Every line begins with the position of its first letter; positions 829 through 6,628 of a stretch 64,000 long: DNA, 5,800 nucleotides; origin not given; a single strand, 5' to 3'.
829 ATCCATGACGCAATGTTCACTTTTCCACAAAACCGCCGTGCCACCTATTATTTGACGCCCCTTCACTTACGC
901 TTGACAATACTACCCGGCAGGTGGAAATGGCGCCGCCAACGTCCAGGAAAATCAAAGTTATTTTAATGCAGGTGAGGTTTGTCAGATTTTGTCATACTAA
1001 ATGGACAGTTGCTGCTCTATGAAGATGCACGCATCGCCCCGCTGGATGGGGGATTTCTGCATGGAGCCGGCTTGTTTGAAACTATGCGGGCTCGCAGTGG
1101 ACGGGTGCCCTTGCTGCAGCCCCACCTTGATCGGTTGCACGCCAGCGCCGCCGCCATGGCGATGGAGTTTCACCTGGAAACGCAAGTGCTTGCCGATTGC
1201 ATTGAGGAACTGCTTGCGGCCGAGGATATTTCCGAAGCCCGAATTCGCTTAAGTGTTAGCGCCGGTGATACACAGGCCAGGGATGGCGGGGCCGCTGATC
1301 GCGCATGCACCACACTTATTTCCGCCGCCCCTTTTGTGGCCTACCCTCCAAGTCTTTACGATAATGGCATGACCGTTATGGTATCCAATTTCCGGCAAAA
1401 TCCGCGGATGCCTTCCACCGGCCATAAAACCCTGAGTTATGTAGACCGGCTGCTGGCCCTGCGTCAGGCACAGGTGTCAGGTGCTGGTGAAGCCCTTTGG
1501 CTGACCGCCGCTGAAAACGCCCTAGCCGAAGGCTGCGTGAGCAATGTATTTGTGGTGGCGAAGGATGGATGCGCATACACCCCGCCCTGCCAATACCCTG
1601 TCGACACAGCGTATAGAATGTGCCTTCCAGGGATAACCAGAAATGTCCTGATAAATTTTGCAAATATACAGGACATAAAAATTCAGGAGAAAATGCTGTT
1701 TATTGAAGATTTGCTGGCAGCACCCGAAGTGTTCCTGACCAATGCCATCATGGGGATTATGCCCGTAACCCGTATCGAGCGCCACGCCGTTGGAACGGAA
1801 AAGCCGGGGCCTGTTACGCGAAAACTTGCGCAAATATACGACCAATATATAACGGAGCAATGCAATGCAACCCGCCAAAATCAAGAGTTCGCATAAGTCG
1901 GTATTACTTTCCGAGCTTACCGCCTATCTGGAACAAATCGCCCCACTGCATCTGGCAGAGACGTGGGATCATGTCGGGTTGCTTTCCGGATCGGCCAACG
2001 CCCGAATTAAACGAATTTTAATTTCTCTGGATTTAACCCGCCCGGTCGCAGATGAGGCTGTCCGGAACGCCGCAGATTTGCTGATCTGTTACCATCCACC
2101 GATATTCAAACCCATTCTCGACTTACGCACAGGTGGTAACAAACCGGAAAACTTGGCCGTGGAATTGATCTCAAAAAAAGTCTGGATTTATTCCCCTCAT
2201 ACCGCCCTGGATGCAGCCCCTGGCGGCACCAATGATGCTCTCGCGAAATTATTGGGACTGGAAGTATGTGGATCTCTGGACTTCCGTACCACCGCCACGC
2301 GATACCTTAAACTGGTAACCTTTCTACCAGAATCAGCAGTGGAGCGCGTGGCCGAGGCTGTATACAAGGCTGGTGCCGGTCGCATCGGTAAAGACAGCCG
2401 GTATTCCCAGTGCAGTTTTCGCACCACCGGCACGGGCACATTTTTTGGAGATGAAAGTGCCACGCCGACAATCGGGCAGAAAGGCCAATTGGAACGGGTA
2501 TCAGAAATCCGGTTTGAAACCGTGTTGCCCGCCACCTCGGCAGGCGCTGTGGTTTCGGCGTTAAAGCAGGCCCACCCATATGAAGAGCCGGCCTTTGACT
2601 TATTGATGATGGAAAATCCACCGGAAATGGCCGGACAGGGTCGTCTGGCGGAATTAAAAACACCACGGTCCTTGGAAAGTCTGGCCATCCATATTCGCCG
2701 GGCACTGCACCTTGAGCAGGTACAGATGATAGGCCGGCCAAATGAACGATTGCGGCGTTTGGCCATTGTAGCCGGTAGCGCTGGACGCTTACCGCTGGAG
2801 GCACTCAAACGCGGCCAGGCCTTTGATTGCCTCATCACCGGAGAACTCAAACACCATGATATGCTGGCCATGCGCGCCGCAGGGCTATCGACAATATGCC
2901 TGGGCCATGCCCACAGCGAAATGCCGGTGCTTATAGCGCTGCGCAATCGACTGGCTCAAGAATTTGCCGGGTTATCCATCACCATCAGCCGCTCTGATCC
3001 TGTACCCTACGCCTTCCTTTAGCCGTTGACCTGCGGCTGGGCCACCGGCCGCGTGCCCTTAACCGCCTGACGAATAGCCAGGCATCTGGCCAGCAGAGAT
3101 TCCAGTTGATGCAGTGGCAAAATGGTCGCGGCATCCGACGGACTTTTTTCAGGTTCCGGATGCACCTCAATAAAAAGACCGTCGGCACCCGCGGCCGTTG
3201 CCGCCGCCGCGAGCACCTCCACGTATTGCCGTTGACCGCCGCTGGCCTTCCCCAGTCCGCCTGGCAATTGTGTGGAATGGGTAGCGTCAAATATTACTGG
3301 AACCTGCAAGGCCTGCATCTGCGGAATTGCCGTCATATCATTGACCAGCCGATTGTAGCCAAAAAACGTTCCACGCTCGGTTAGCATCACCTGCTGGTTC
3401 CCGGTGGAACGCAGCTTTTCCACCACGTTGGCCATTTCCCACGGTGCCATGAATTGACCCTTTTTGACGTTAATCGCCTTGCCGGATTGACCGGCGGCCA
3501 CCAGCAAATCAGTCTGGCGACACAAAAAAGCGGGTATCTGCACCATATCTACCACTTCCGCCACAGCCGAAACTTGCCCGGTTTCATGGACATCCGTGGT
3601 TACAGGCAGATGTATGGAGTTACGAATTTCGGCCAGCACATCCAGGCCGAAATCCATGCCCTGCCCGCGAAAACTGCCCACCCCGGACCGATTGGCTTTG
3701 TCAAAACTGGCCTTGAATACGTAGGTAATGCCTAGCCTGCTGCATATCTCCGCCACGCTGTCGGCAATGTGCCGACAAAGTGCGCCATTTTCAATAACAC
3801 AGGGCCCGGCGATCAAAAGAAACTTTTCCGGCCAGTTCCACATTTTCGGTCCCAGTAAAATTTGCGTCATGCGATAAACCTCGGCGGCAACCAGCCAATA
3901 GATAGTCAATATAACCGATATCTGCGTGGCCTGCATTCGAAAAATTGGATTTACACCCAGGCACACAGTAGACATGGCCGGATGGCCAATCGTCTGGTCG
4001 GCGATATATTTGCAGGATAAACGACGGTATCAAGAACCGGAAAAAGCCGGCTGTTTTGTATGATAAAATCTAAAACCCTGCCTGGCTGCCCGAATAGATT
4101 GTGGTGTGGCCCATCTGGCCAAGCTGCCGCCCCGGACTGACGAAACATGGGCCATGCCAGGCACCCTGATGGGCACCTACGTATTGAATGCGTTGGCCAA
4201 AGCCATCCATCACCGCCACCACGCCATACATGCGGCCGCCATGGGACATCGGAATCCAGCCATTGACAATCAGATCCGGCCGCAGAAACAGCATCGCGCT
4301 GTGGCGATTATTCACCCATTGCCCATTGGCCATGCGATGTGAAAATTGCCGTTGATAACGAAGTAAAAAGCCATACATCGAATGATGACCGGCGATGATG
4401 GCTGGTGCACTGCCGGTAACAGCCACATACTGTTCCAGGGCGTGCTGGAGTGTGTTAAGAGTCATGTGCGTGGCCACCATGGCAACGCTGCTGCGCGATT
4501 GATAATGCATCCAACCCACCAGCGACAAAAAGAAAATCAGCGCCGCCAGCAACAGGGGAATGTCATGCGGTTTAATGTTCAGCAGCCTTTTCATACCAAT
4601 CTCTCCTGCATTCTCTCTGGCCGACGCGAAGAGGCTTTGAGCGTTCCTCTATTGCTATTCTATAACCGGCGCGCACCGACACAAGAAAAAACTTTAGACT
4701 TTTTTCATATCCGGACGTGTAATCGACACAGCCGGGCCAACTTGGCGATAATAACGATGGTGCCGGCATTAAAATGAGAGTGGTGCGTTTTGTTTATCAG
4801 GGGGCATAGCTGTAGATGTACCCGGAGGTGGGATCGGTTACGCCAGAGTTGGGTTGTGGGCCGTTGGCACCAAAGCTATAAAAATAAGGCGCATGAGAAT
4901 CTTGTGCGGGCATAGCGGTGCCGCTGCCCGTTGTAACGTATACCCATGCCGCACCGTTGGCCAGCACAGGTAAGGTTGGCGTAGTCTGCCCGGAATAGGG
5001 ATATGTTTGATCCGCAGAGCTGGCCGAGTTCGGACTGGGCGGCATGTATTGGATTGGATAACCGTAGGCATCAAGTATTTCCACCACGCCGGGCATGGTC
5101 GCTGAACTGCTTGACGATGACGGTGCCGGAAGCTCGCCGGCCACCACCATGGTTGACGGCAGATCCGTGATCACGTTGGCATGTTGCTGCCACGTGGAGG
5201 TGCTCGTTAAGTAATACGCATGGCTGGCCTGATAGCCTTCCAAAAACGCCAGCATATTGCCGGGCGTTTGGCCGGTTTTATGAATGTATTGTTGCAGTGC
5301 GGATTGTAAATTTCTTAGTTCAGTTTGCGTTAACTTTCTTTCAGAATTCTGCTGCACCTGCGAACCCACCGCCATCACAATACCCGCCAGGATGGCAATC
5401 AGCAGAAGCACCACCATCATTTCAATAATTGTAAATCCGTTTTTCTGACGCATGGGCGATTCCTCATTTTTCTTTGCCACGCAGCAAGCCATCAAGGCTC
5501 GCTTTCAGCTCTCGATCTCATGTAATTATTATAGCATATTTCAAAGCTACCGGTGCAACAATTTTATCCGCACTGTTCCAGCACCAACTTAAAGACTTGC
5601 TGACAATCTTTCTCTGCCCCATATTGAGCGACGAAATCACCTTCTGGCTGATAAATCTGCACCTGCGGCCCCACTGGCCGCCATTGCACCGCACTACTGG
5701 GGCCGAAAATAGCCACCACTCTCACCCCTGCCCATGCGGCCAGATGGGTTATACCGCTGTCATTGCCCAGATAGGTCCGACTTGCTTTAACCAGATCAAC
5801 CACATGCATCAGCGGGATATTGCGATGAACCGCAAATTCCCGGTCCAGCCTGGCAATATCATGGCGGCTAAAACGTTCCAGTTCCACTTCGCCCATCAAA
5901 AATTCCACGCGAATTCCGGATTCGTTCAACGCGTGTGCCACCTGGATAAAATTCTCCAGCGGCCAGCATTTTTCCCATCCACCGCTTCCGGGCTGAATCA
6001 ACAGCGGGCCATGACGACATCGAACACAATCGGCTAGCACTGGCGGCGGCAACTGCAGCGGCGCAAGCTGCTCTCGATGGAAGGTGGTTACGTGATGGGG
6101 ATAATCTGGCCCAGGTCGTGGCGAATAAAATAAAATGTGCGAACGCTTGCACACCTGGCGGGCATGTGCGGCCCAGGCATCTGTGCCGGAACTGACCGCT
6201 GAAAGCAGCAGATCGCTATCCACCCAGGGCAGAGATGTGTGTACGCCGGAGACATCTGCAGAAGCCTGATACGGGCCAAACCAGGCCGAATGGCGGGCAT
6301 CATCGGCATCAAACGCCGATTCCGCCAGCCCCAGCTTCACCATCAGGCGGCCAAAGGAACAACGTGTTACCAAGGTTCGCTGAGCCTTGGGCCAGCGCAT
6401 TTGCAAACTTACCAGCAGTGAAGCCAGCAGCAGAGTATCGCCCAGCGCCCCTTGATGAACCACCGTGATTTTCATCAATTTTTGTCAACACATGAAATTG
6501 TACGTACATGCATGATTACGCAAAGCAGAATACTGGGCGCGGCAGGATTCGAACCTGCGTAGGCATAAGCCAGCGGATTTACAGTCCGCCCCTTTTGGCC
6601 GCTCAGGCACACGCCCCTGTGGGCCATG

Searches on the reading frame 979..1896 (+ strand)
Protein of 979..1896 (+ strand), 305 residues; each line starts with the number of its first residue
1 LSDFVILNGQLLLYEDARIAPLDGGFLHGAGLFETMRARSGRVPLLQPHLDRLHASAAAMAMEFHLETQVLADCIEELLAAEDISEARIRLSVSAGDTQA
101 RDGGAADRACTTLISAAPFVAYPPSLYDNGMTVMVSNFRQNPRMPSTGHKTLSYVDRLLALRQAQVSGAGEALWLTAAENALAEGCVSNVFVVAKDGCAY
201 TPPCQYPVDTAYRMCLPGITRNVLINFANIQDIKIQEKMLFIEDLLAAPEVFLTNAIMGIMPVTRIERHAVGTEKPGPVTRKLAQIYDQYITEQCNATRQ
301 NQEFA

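Call 42: search_protein_families(library=pfam, proteins=[window:979-1896:+], max_evalue=0.0001)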
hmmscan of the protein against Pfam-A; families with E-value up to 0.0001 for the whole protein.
window:979-1896:+ (305 aa): 1 family
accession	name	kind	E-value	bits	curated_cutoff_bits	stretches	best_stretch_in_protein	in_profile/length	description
PF01063.24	Aminotran_4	-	3.7e-48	164.7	28.5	1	31-266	1-223/223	Amino-transferase class IV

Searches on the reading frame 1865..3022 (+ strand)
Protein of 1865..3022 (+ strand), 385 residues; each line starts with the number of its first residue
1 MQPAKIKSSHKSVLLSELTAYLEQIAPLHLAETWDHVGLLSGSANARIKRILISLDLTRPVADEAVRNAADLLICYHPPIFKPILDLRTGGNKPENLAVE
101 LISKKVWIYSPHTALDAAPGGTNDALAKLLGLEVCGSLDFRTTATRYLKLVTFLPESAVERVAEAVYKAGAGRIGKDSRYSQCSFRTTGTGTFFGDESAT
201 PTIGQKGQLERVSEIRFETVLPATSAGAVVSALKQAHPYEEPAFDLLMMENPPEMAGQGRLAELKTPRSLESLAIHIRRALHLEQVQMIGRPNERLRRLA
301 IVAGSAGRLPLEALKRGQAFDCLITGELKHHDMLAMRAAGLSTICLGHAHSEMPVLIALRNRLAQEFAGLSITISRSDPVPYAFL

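Call 42: search_protein_families(library=pfam, proteins=[window:1865-3022:+], max_evalue=0.0001)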
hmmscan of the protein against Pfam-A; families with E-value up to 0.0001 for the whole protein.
window:1865-3022:+ (385 aa): 1 family
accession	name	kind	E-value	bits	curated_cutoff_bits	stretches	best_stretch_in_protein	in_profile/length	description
PF01784.24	DUF34_NIF3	-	2.6e-62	211.2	23.4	1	15-376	3-251/256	Duf34/NIF3 (NGG1p interacting factor 3)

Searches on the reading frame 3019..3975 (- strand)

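Call 42: search_protein_families(library=pfam, proteins=[window:3019-3975:-], max_evalue=0.0001)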
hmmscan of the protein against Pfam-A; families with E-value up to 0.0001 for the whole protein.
window:3019-3975:- (318 aa): 1 family
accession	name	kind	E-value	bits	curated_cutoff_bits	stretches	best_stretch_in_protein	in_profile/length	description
PF00793.26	DAHP_synth_1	-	1.5e-67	227.8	25.5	1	50-295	16-258/270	DAHP synthetase I family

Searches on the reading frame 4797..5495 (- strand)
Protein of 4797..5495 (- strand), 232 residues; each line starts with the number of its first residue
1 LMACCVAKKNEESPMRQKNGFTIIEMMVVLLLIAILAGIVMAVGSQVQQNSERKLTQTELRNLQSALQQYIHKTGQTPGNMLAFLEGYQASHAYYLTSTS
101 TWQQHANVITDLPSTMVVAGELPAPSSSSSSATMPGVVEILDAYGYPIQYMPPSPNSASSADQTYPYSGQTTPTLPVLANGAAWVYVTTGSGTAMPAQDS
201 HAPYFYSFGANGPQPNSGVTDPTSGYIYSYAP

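Call 42: search_protein_families(library=pfam, proteins=[window:4797-5495:-], max_evalue=0.0001)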
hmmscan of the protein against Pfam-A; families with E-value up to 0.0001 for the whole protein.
window:4797-5495:- (232 aa): 1 family
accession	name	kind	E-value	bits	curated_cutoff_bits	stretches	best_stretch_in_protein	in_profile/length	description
PF07963.17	N_methyl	-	1.6e-07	31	21.2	1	15-41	1-27/27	Prokaryotic N-terminal methylation motif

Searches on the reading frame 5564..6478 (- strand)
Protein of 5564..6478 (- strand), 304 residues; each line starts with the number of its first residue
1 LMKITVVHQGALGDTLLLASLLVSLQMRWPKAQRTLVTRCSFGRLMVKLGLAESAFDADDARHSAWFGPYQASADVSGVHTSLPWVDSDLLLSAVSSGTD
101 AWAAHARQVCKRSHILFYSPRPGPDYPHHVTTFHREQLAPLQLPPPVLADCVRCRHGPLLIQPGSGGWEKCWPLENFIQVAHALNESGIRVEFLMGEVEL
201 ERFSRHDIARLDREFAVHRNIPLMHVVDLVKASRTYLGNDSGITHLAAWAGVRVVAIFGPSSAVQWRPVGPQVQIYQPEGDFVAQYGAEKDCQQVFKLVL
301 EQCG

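Call 42: search_protein_families(library=pfam, proteins=[window:5564-6478:-], max_evalue=0.0001)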
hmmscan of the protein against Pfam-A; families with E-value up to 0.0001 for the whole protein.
window:5564-6478:- (304 aa): 1 family
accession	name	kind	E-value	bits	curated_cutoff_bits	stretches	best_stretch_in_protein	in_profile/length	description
PF01075.23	Glyco_transf_9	-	2.4e-20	73.4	22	1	158-276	107-227/247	Glycosyltransferase family 9 (heptosyltransferase)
